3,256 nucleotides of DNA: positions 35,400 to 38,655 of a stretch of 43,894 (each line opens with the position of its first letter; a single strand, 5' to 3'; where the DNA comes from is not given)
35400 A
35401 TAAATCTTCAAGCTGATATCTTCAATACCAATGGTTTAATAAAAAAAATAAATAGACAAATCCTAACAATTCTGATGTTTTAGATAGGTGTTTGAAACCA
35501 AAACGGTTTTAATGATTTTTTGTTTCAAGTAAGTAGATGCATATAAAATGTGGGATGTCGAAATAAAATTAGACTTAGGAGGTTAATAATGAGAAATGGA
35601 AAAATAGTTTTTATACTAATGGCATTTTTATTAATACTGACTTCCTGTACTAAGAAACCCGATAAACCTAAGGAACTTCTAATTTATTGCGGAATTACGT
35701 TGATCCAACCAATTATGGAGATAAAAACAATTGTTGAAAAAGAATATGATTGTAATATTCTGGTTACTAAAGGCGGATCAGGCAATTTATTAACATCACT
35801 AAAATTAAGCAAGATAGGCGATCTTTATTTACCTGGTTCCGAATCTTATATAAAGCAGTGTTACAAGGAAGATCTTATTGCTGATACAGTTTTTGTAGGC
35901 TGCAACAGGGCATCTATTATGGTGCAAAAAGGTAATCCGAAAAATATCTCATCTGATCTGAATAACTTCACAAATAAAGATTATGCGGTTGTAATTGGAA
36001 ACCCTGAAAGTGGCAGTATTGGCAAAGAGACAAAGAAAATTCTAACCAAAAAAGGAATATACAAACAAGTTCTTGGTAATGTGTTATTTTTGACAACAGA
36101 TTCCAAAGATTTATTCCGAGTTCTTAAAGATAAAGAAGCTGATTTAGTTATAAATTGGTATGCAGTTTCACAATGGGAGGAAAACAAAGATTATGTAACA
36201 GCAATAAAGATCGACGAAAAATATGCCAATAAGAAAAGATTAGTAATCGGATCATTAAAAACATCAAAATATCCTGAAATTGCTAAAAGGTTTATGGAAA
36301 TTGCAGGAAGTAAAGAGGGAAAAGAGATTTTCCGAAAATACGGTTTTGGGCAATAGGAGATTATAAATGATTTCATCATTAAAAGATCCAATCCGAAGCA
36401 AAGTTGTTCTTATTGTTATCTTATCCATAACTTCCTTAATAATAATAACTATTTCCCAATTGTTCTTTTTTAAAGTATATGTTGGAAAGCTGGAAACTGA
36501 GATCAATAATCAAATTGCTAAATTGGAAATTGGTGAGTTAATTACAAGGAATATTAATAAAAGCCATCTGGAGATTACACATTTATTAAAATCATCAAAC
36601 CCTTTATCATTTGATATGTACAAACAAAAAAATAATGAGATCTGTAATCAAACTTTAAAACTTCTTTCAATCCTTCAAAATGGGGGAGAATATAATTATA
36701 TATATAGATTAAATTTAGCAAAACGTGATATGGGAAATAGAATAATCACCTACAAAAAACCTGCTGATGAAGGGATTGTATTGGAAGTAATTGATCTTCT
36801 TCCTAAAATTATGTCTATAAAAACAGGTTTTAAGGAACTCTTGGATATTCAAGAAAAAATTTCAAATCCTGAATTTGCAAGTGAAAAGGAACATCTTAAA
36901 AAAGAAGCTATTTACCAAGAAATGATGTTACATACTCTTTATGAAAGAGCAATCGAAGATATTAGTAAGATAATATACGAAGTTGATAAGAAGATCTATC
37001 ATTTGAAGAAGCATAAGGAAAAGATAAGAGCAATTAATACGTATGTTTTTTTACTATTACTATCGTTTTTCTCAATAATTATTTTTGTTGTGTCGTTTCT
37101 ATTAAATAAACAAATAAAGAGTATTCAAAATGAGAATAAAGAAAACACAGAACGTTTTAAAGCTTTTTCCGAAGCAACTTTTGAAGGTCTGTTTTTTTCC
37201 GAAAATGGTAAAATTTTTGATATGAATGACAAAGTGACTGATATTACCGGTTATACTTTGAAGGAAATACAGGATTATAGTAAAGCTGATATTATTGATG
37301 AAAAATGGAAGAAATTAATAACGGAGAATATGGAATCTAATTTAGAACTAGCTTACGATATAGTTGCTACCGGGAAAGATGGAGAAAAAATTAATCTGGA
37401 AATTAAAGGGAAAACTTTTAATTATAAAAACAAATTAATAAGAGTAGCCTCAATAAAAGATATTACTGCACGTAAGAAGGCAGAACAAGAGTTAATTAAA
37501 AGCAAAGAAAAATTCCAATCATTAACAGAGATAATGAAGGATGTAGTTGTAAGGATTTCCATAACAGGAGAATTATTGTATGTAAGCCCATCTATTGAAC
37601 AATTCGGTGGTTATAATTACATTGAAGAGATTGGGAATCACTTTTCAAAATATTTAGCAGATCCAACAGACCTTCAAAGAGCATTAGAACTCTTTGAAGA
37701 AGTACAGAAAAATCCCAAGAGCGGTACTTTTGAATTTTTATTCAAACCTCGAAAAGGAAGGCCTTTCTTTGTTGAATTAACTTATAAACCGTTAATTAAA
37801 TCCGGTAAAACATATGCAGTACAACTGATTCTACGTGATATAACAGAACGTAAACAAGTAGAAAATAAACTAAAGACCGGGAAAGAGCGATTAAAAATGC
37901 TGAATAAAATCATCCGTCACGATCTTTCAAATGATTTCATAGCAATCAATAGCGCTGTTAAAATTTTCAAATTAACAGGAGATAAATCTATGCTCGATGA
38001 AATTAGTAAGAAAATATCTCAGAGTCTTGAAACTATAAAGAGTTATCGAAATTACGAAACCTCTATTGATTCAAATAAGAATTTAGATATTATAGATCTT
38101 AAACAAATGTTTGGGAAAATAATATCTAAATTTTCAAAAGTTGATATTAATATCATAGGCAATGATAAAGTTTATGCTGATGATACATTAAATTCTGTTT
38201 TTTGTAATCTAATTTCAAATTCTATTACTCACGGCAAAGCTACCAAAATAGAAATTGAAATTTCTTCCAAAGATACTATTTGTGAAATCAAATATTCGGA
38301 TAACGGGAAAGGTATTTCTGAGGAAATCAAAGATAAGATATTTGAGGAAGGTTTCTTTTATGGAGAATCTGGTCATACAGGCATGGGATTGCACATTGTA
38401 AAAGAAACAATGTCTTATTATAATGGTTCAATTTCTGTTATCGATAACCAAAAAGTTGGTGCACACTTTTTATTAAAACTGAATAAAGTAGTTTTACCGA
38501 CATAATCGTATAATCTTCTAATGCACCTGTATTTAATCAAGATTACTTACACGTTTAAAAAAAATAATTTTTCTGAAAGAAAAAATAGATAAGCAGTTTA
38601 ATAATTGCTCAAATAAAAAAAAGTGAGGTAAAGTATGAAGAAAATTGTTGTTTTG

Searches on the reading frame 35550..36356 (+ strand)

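Call 5: search_protein_families(library=pfam, proteins=[window:35550-36356:+], max_evalue=0.01)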
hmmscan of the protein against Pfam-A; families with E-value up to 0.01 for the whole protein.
window:35550-36356:+ (268 aa): 1 family
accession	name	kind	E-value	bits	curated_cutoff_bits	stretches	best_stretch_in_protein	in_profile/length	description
PF13531.11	SBP_bac_11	-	1.4e-48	166.1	25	1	43-266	1-226/227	Bacterial extracellular solute-binding protein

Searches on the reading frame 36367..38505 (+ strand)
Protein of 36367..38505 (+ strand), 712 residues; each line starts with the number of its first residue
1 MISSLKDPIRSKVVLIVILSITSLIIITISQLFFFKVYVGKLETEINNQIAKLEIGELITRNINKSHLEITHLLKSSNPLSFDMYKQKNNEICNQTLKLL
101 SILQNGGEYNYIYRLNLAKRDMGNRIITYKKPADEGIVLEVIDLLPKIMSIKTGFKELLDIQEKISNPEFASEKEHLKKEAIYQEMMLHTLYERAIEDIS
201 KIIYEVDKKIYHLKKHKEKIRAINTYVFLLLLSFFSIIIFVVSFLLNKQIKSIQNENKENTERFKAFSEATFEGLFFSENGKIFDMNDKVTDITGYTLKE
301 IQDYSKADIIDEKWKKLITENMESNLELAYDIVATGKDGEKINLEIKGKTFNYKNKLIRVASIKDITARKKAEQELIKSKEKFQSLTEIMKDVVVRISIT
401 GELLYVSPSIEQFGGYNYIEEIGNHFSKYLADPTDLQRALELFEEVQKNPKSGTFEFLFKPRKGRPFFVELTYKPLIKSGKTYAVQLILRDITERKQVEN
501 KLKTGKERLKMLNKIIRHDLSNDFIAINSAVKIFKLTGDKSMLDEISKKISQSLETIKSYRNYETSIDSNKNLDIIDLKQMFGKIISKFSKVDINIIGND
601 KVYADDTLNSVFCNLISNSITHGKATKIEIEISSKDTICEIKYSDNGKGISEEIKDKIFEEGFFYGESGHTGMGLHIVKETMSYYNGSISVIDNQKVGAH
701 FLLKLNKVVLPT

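Call 5: search_protein_families(library=pfam, proteins=[window:36367-38505:+], max_evalue=0.01)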
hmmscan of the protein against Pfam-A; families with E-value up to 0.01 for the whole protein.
window:36367-38505:+ (712 aa): 7 families
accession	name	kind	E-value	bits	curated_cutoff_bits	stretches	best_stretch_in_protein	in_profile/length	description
PF13426.13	PAS_9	-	3.6e-19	69.4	27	2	399-494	9-103/103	PAS domain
PF02518.31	HATPase_c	-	1.8e-18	67.4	26.4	1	606-706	4-108/111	Histidine kinase-, DNA gyrase B-, and HSP90-like ATPase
PF00989.32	PAS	-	2.5e-12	47.2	22.6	1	383-492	3-113/113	PAS fold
PF08447.18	PAS_3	-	2.3e-05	25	25.6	0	404-485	2-85/89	PAS fold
PF08448.16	PAS_4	-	2.9e-05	24.7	23.1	1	392-497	6-110/110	PAS fold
PF14501.12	HATPase_c_5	-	0.00022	21.6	22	1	608-696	6-93/102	GHKL domain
PF13188.13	PAS_8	-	0.00085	19.6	21.8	0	262-303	1-43/65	PAS domain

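Call 95: find_encoding_contigs(protein=window:36367-38505:+, flank=10000, max_places=3)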
Protein window:36367-38505:+ (712 aa): no gene with exactly this product is on record in the collection.
